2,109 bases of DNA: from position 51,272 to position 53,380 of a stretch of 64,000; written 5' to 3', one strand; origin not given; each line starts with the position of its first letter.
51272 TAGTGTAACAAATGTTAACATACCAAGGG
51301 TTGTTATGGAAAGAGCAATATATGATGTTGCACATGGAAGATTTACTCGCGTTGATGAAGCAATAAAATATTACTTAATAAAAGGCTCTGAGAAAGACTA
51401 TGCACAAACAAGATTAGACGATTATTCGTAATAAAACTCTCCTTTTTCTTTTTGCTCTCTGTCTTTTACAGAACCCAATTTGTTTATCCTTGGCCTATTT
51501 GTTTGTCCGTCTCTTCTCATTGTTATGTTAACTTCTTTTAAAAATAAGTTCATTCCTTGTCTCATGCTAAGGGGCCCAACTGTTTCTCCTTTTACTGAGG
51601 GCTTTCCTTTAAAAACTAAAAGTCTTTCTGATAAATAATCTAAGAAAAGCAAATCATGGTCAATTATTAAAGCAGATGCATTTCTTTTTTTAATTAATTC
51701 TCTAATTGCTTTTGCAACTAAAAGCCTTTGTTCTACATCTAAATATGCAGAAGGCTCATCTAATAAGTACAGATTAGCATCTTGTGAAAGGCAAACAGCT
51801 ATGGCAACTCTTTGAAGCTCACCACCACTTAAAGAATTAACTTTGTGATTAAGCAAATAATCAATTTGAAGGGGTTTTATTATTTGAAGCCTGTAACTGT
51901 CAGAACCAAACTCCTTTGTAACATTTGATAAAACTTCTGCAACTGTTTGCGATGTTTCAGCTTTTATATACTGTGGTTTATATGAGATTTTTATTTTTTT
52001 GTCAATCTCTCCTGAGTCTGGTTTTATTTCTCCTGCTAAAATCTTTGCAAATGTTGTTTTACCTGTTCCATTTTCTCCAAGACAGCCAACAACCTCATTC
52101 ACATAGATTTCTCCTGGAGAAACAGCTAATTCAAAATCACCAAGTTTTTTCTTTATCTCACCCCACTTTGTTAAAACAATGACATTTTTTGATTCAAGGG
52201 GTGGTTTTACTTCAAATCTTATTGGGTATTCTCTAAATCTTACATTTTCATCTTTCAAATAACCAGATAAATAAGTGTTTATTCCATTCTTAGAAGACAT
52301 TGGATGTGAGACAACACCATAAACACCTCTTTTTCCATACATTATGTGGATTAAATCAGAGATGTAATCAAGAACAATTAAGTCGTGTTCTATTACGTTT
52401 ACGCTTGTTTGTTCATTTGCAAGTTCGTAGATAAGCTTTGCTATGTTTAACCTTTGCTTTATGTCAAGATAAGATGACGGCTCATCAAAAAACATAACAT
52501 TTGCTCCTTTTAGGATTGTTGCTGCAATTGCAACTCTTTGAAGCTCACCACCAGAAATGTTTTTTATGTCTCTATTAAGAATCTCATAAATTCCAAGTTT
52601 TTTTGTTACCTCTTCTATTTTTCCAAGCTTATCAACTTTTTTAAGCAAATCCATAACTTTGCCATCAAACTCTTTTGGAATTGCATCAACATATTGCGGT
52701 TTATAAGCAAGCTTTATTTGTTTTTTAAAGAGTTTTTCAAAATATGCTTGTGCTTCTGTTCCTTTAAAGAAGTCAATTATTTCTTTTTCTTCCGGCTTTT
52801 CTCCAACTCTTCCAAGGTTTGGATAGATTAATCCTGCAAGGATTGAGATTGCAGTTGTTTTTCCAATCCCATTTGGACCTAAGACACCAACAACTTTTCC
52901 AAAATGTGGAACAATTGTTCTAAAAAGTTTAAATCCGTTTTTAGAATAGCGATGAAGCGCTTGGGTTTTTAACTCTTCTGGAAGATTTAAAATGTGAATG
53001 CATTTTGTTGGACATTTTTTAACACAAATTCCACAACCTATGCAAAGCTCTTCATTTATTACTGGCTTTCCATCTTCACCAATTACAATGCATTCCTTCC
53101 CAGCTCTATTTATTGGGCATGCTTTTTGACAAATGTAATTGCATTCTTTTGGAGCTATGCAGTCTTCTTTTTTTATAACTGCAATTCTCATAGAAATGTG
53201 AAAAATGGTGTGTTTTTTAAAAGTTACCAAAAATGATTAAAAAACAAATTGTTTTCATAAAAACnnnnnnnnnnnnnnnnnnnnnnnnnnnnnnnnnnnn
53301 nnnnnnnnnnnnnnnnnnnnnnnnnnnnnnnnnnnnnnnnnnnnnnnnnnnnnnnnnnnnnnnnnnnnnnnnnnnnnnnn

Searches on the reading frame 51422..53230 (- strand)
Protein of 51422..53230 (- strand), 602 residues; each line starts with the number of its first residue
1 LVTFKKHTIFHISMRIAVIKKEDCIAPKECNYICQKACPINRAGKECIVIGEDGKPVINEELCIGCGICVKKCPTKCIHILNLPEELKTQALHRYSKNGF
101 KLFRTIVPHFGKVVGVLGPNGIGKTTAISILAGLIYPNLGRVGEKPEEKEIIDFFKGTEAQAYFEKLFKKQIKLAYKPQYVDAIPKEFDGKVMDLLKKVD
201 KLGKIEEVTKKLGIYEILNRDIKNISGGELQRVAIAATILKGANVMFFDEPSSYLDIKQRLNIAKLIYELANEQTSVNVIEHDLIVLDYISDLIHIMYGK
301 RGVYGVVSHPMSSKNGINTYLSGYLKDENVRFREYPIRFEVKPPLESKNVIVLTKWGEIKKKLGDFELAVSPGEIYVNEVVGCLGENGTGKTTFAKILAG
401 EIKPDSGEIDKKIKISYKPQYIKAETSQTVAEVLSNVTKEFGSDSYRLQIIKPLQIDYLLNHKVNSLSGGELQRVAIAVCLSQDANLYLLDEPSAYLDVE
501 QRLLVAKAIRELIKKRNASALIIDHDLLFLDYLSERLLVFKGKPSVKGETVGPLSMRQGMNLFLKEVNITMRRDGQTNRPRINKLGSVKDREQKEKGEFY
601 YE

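Call 53: search_protein_families(library=pfam, max_evalue=0.0001, proteins=[window:51422-53230:-])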
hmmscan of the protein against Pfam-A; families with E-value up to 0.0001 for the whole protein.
window:51422-53230:- (602 aa): 9 families
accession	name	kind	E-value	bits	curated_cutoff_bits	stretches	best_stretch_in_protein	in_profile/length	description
PF00005.33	ABC_tran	-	2e-42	145.5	25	2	374-494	7-136/137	ABC transporter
PF02463.25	SMC_N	-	1.6e-09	38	40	0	465-523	135-195/220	RecF/RecN/SMC N terminal domain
PF13304.12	AAA_21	-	1.1e-07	32.7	27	0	114-136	2-24/304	AAA domain, putative AbiEii toxin, Type IV TA system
PF00037.32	Fer4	-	2.4e-07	30.7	21.1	1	56-78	1-23/24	4Fe-4S binding domain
PF14697.11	Fer4_21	-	1e-05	26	35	1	17-79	1-58/59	4Fe-4S dicluster domain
PF12797.12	Fer4_2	-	1.2e-05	25.3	24.5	1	55-75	2-22/22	4Fe-4S binding domain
PF00004.35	AAA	-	5.5e-05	24.1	21.2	0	384-412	4-32/131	ATPase family associated with various cellular activities (AAA)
PF12837.12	Fer4_6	-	9.1e-05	22.7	25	1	55-78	1-24/24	4Fe-4S binding domain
PF13401.12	AAA_22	-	9.4e-05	23.2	27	0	383-473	10-72/130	AAA domain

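Call 90: list_cluster_members(proteins=[L187:11798-12955:+, L186:11852-13096:+, L187:13303-14094:+, L186:244-1005:+, L187:8949-10001:+, L186:14375-16210:+, L187:3665-5323:-, window:51422-53230:-, window:41978-43018:-])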
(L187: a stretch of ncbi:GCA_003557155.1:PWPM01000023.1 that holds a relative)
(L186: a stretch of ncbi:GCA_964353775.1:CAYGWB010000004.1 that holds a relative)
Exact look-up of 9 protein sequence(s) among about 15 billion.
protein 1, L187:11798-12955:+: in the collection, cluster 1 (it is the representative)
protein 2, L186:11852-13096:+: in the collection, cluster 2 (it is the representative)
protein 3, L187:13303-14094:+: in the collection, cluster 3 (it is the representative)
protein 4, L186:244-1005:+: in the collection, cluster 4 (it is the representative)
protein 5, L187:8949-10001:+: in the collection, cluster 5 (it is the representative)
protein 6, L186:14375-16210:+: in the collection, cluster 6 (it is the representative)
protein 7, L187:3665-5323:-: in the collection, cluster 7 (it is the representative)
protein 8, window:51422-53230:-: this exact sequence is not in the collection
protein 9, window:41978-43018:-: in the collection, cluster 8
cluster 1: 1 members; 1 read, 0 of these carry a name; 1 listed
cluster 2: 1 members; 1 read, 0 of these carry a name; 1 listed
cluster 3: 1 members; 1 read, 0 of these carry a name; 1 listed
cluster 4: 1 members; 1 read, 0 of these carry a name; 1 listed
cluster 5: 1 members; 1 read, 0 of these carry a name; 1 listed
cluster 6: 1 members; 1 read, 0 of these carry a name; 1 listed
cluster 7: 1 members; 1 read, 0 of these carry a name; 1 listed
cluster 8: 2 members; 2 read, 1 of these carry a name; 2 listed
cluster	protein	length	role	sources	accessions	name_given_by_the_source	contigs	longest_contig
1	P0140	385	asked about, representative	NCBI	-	-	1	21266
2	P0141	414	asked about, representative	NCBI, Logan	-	-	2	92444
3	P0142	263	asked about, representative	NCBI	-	-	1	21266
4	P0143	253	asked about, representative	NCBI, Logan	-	-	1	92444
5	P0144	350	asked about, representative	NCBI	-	-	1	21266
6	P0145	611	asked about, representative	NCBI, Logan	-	-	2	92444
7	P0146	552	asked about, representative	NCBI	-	-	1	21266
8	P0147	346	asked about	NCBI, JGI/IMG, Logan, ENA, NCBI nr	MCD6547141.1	MAG: AAA family ATPase [Nanoarchaeota archaeon] | AAA family ATPase [Nanoarchaeota archaeon]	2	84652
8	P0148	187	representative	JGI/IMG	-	-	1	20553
